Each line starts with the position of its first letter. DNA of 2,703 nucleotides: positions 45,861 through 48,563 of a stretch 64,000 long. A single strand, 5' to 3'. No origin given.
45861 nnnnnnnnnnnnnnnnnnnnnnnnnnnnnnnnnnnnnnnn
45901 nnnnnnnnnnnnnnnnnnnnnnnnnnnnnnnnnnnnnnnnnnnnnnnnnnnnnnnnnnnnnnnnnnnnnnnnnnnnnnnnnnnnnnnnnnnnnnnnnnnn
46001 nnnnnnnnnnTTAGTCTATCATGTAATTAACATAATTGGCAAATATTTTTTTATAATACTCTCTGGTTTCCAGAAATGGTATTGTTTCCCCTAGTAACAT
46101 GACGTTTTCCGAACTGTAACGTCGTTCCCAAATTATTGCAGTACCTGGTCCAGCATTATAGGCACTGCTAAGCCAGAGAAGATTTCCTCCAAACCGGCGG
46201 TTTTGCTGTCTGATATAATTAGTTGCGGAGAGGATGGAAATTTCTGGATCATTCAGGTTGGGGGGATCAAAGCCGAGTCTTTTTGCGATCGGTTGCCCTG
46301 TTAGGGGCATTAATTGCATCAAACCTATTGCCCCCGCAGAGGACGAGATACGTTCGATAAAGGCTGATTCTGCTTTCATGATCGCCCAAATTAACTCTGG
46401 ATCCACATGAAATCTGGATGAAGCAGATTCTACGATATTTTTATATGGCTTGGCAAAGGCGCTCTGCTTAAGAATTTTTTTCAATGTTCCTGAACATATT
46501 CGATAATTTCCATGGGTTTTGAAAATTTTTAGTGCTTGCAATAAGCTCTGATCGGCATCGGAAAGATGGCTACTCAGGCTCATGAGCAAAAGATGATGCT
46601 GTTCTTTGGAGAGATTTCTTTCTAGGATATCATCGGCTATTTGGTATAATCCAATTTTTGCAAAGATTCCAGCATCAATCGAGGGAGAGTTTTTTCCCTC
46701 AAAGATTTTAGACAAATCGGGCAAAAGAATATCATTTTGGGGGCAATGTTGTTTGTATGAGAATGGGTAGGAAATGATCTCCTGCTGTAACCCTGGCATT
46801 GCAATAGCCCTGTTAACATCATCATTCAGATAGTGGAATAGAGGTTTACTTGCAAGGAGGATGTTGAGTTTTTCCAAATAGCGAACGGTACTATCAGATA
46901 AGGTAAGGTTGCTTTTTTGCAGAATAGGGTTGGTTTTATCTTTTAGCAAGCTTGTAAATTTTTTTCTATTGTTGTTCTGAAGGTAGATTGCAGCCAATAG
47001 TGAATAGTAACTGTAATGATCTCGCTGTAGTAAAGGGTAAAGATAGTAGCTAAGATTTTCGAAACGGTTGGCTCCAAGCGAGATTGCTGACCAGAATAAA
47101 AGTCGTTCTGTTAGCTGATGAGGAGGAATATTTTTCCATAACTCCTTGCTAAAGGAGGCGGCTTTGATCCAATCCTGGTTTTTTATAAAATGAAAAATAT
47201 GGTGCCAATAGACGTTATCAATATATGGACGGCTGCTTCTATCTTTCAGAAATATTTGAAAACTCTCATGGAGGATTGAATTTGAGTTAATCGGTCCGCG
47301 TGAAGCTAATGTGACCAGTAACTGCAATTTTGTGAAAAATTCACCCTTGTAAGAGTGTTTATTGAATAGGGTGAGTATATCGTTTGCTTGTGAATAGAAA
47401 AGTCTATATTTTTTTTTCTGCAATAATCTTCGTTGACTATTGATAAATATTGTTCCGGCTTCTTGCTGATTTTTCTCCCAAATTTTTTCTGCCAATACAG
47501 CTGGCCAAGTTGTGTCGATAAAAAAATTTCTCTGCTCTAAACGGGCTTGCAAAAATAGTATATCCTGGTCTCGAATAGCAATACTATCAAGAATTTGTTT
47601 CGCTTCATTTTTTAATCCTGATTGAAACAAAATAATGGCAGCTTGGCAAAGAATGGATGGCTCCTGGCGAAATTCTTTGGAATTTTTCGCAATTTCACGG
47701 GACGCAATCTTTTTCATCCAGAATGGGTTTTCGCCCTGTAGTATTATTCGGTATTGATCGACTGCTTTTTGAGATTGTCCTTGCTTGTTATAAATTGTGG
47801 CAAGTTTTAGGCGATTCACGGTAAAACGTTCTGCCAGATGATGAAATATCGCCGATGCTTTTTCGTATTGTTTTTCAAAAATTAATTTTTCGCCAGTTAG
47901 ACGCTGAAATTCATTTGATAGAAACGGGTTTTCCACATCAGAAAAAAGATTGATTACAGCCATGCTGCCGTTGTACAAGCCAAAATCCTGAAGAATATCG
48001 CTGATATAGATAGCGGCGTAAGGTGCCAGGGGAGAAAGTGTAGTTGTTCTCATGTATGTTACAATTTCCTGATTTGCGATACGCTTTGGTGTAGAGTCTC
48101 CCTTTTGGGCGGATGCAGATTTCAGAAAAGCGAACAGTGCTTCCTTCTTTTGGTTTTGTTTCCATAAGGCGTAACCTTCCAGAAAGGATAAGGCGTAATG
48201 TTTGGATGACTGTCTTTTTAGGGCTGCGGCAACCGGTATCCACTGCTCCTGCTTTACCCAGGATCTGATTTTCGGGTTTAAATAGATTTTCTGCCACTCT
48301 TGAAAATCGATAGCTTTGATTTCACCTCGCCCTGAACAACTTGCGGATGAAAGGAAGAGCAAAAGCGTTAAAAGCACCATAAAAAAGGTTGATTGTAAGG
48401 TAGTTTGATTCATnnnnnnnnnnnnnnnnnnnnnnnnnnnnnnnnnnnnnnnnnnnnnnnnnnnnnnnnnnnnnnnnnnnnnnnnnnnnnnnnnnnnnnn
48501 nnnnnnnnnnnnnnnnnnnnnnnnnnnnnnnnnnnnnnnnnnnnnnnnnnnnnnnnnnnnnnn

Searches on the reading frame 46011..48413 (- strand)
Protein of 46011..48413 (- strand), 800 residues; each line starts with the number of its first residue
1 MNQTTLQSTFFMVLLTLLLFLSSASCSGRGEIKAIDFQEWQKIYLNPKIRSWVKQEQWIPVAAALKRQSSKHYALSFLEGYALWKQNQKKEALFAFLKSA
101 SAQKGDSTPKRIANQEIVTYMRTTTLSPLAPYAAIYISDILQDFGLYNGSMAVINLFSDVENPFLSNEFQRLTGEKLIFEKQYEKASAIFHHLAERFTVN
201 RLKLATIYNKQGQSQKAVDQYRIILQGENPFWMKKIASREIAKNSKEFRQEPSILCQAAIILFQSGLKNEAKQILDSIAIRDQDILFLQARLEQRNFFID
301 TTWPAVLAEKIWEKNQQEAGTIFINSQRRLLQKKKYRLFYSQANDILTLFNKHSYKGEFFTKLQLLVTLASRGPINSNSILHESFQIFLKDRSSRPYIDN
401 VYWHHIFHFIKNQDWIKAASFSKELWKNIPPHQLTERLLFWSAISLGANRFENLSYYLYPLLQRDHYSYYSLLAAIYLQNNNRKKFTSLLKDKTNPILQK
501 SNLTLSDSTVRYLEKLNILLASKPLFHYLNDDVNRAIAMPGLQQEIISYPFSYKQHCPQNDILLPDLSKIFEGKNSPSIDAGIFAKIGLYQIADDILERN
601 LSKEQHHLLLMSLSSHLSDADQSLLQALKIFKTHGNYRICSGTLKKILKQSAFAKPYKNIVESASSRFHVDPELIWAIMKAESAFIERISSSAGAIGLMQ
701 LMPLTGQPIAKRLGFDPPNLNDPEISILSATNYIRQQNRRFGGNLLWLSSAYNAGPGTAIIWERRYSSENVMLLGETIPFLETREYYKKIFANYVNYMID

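Call 4: search_protein_families(library=pfam, proteins=[window:46011-48413:-], max_evalue=0.01)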
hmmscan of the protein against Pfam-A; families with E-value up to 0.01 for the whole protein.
window:46011-48413:- (800 aa): 2 families
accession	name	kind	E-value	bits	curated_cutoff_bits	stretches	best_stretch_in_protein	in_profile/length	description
PF01464.25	SLT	-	1.1e-25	89.9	21.3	1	661-768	3-110/117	Transglycosylase SLT domain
PF13406.11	SLT_2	-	1.5e-05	24.9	24.3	0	632-685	48-101/292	Transglycosylase SLT domain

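Call 5: search_protein_families(library=ncbifam, proteins=[window:46011-48413:-], max_evalue=0.01)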
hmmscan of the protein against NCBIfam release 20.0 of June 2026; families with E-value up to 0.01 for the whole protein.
window:46011-48413:- (800 aa): 7 families
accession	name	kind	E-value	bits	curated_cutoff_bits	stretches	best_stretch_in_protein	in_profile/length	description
NF047373.1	BB0259_flg_lyt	exception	1.5e-42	146.3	234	1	14-797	4-688/705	flagellar assembly lytic transglycosylase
NF008631.0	PRK11619.1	equivalog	4e-20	71.7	536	1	653-797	475-624/644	murein transglycosylase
NF008670.0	PRK11671.1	equivalog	6.1e-09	35.5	375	1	651-735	186-275/359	membrane-bound lytic murein transglycosylase MltC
NF012014.0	PRK15470.1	equivalog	5.2e-05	22.9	233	1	657-728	39-115/203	membrane-bound lytic murein transglycosylase EmtA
NF011856.0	PRK15328.1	equivalog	0.00023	20.7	208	1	655-756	16-120/160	type III secretion system invasion protein IagB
NF008050.0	PRK10783.1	equivalog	0.00034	19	508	1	654-759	101-205/457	murein transglycosylase D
TIGR02282.1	MltB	equivalog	0.003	16.8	281.4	0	631-685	42-96/290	lytic murein transglycosylase B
